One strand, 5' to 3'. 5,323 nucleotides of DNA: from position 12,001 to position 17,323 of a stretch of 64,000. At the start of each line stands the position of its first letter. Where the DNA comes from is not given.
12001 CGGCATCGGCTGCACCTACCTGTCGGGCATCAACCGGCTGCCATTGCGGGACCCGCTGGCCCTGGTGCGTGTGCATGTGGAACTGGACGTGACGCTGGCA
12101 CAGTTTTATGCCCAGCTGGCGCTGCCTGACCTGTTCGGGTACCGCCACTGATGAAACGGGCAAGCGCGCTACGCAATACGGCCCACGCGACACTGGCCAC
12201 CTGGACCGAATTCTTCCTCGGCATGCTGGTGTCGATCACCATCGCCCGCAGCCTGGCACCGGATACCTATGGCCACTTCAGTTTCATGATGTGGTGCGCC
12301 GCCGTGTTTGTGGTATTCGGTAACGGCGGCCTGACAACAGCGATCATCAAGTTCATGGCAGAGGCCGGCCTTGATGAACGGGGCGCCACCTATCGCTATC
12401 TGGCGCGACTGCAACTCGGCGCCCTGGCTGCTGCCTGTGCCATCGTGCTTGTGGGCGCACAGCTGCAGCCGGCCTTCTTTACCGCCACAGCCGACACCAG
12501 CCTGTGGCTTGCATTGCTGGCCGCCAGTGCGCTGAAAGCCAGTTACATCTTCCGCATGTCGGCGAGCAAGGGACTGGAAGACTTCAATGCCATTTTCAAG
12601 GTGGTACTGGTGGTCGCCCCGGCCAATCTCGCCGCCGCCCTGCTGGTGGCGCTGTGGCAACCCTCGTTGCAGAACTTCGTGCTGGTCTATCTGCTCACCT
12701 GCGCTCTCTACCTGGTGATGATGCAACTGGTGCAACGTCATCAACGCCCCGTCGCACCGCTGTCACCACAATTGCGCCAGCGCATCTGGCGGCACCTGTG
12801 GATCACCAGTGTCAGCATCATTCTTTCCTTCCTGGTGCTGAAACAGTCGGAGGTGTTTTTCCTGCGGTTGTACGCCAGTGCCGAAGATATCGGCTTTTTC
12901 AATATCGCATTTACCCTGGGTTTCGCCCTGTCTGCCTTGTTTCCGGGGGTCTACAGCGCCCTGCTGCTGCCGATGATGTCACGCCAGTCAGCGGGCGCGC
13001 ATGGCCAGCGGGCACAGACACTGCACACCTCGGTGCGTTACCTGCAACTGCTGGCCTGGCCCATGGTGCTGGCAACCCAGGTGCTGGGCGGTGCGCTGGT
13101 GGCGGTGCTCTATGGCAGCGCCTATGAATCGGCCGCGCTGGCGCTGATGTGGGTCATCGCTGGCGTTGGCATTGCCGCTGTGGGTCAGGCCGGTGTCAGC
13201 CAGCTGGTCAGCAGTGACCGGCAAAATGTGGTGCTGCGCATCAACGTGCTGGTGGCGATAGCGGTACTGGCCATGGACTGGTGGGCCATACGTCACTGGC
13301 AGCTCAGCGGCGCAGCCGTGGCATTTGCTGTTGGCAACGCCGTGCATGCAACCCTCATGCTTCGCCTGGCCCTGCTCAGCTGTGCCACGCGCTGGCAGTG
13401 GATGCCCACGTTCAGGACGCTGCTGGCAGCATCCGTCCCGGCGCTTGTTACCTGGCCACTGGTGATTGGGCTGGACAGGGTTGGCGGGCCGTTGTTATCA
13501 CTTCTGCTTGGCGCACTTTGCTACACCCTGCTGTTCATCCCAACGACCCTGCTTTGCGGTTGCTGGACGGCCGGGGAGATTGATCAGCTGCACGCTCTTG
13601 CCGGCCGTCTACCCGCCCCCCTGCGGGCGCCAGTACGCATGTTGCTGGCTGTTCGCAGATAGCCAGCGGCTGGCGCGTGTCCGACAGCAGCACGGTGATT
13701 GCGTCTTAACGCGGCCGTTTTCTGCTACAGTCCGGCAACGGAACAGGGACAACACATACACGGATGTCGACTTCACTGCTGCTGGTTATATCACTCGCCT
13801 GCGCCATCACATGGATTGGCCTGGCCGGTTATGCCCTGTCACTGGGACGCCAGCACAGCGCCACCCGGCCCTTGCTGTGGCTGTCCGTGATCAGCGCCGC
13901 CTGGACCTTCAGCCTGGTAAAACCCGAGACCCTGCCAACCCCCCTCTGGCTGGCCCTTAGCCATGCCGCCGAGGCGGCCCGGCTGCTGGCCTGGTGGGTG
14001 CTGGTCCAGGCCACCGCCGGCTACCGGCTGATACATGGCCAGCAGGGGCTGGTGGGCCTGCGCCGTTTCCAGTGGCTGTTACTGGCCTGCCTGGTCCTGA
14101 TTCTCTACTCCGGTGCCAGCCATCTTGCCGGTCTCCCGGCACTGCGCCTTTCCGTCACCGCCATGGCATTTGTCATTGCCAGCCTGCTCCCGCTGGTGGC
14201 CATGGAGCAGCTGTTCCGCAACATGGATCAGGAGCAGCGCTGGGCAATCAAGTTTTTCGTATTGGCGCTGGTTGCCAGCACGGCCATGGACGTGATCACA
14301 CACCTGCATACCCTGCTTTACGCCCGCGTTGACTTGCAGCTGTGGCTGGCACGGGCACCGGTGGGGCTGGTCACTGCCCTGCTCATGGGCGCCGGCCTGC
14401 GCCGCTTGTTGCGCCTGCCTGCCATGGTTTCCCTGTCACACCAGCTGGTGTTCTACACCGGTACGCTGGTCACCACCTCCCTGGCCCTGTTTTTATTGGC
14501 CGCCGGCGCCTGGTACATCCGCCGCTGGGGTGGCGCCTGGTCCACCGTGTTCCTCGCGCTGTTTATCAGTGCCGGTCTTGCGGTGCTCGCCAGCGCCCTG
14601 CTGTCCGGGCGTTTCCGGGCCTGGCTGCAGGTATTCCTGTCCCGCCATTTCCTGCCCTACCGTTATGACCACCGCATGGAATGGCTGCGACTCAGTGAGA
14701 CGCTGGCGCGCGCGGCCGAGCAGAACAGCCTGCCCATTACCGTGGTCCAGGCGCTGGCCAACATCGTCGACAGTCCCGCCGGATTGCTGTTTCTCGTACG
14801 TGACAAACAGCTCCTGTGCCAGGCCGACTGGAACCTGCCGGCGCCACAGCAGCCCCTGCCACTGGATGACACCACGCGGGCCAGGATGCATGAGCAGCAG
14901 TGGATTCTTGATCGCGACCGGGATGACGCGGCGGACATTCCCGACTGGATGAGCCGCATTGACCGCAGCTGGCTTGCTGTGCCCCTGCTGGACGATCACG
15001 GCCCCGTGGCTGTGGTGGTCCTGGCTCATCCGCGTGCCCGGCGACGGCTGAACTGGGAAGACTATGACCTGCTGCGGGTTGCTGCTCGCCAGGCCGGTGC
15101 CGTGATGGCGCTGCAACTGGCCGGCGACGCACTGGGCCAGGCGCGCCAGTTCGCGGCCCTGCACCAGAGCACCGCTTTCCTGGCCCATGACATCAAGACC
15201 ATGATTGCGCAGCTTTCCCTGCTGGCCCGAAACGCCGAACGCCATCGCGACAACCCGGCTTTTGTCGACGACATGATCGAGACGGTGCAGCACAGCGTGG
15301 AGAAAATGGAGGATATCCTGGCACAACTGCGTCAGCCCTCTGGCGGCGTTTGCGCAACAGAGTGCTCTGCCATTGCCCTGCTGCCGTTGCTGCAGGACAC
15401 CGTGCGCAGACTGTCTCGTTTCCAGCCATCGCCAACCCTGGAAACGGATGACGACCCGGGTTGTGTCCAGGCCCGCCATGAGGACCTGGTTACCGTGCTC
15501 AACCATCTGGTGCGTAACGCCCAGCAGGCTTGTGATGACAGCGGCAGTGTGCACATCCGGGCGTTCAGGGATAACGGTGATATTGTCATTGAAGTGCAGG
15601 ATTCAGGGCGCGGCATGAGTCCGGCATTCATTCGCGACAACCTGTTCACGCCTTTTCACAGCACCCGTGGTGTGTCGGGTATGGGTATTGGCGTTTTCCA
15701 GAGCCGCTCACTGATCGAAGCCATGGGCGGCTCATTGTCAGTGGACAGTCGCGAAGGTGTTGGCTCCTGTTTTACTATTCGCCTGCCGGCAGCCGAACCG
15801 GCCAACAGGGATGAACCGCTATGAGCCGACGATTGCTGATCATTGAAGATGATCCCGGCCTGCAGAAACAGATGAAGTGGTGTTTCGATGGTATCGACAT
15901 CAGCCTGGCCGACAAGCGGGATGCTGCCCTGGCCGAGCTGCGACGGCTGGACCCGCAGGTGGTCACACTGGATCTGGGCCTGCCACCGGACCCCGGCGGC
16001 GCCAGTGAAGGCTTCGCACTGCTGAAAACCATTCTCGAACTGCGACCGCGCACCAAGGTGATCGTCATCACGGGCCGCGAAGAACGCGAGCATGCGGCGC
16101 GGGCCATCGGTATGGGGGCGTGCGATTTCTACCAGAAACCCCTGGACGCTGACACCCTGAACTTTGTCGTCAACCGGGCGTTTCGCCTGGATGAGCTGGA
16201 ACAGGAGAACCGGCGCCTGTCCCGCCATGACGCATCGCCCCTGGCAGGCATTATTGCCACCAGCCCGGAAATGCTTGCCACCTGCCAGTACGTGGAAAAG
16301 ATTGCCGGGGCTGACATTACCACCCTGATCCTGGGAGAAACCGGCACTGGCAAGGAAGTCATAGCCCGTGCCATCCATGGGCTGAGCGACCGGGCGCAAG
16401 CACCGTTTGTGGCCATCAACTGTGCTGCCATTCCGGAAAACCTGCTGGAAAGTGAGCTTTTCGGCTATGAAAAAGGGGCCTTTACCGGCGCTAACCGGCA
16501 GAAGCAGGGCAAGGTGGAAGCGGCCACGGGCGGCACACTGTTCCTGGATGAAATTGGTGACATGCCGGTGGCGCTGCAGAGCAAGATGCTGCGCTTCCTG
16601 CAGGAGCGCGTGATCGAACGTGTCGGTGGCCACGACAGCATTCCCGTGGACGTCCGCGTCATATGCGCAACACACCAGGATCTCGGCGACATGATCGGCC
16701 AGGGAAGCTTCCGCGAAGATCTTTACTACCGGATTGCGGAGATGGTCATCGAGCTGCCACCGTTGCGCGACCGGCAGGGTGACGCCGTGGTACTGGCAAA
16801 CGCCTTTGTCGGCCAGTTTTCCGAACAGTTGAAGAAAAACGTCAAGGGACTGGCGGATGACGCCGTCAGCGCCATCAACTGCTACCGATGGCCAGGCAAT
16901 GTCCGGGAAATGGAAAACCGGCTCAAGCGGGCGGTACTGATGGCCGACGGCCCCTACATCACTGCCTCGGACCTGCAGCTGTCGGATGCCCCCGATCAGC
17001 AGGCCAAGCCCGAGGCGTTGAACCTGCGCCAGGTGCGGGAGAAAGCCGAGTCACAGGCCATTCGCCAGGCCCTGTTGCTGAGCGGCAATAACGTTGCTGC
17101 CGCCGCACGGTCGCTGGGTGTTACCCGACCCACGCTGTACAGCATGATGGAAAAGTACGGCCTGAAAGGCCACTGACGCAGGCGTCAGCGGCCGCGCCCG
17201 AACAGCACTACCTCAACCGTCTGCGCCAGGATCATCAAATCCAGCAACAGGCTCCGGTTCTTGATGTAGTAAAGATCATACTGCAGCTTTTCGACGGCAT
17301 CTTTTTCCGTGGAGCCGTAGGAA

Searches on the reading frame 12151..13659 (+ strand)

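Call 5: search_protein_families(library=pfam, proteins=[window:12151-13659:+], max_evalue=0.01)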
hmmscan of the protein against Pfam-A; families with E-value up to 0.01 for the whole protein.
window:12151-13659:+ (503 aa): 2 families
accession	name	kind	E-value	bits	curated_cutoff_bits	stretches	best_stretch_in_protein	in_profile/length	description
PF13440.11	Polysacc_synt_3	-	6.6e-15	55.6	23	1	31-328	2-291/293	Polysaccharide biosynthesis protein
PF01943.22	Polysacc_synt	-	2.1e-12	47.5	28.2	1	7-278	2-272/274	Polysaccharide biosynthesis protein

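Call 6: search_protein_families(library=ncbifam, proteins=[window:12151-13659:+], max_evalue=0.01)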
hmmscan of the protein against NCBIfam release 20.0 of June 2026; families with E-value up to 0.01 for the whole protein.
window:12151-13659:+ (503 aa): 0 families

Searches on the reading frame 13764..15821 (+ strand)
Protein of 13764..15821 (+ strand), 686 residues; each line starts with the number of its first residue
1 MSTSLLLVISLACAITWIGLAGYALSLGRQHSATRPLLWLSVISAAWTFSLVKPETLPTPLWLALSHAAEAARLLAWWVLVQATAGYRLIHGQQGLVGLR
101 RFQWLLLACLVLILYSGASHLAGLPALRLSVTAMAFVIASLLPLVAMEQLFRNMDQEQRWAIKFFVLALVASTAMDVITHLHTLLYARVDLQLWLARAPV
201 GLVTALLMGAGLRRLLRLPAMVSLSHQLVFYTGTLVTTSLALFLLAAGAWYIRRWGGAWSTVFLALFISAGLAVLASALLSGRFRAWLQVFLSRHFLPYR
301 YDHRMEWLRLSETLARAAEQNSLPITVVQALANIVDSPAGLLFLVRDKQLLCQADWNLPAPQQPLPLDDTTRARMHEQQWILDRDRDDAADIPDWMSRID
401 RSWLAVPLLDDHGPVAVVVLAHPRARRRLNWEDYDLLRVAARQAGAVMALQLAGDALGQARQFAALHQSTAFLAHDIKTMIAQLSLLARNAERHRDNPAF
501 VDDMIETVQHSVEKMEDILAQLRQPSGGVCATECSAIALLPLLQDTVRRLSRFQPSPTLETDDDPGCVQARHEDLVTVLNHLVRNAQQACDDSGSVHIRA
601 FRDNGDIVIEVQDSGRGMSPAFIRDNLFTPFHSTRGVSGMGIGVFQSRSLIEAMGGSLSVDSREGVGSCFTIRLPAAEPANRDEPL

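Call 6: search_protein_families(library=ncbifam, proteins=[window:13764-15821:+], max_evalue=0.01)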
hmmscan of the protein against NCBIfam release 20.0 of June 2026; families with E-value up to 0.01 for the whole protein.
window:13764-15821:+ (686 aa): 72 families (the best 25 are shown)
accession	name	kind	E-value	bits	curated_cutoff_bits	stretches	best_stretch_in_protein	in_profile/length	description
TIGR02916.1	PEP_his_kin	equivalog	3.2e-164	548.2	300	1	12-675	5-679/679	XrtA/PEP-CTERM system histidine kinase PrsK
NF008468.0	PRK11360.1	equivalog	1.3e-20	73.3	646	1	457-681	387-613/616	two-component system sensor histidine kinase AtoS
NF010411.0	PRK13837.1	equivalog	2.1e-19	69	647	1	329-680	303-679/828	two-component system VirA-like sensor kinase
TIGR02956.1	TMAO_torS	equivalog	4.1e-19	68.2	676.5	1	532-678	532-684/967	TMAO reductase system sensor histidine kinase/response regulator TorS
NF033792.0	ActS_PrrB_HisK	equivalog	7.6e-18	64.6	350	1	438-675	174-418/423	ActS/PrrB/RegB family redox-sensitive histidine kinase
NF007688.0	PRK10364.1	equivalog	1.4e-17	63.6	479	1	568-677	345-452/460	two-component system sensor histidine kinase ZraS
NF008543.0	PRK11466.1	equivalog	3.3e-17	61.7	982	1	562-679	549-665/914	TMAO reductase system sensor histidine kinase/response regulator TorS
NF052574.1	HisKinEspCMyxo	equivalog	1e-15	57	1200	1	506-681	461-642/785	serine histidine kinase EspC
NF047794.1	HisKinPtgB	equivalog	2.7e-15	55.7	1000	1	449-663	425-642/656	two-component system sensor histidine kinase PgtB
NF041880.1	EPS_EpsF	equivalog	1.6e-14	53.3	900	1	474-675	282-492/492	response regulator EpsF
NF038348.1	T2SS_HK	subfamily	1.6e-14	53.2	450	1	569-676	466-573/574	histidine kinase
NF052573.1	HisKinEspAMyxo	equivalog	5.2e-14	51.2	1400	1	567-679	496-614/755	serine histidine kinase EspA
NF011874.0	PRK15347.1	equivalog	9.6e-14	50.4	852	1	592-679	530-617/921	two component system sensor kinase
NF008298.1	PRK11086.1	subfamily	1.8e-13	49.8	520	1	572-676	421-525/529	DcuS/MalK family sensor histidine kinase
NF045595.1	HK_scytonemin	equivalog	4.9e-13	48.4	865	1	455-676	403-635/637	scytonemin biosynthesis sensor histidine kinase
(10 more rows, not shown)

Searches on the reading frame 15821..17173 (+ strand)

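Call 6: search_protein_families(library=ncbifam, proteins=[window:15821-17173:+], max_evalue=0.01)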
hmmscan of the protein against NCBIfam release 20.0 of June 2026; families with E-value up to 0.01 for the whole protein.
window:15821-17173:+ (451 aa): 64 families (the best 25 are shown)
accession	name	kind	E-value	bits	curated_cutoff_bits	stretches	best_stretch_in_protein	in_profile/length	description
TIGR02915.1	PEP_resp_reg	equivalog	2e-206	686.1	502.6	1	5-449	1-445/445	PEP-CTERM-box response regulator transcription factor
NF008469.0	PRK11361.1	equivalog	1.5e-119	399.7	714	1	3-449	5-457/461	acetoacetate metabolism transcriptional regulator AtoC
TIGR01818.1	ntrC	equivalog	4.4e-110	368.6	558.6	1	6-401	2-394/463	nitrogen regulation protein NR(I)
NF041552.1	TF_PrdR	equivalog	4.1e-105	352.3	795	1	122-447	250-577/577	sigma-54 dependent transcriptional regulator PrdR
TIGR01817.1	nifA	equivalog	7.2e-101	338.5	528.85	1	124-447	178-503/534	nif-specific transcriptional activator NifA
NF041946.1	LuxO_transreg_Vib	equivalog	2e-97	326.9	800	1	24-383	20-374/463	quorum-sensing sigma-54 dependent transcriptional regulator LuxO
NF007689.0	PRK10365.1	equivalog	1.3e-96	324.1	760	1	24-442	29-438/441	sigma-54-dependent response regulator transcription factor ZraR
NF003451.0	PRK05022.1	equivalog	2.9e-94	316.6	476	1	127-449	169-511/512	nitric oxide reductase transcriptional regulator NorR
NF050807.1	TransRegFlbDCaul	equivalog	5e-93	312.4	750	1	67-432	60-405/454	sigma-54-dependent transcriptional regulator FlbD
NF011695.0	PRK15115.1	equivalog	8.1e-93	311.6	763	1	3-448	7-438/445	two-component system response regulator GlrR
NF051870.1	NAssimRespRegNtrX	equivalog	2.2e-92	310.3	600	1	23-447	24-451/452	nitrogen assimilation response regulator NtrX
NF008176.1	PRK10923.1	equivalog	1.2e-88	297.8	620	1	23-387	26-383/469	nitrogen regulation protein NR(I)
TIGR02329.1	propionate_PrpR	equivalog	3e-88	296.7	499.2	1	140-444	210-525/526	propionate catabolism operon regulatory protein PrpR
NF049963.1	RespRegFlgRCampy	domain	8.1e-88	295.1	750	1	6-396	4-388/429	fla regulon two-component system response regulator FlgR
NF038308.1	RNA_repair_RtcR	equivalog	2.8e-87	293.7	650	1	112-440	149-505/530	RNA repair transcriptional activator RtcR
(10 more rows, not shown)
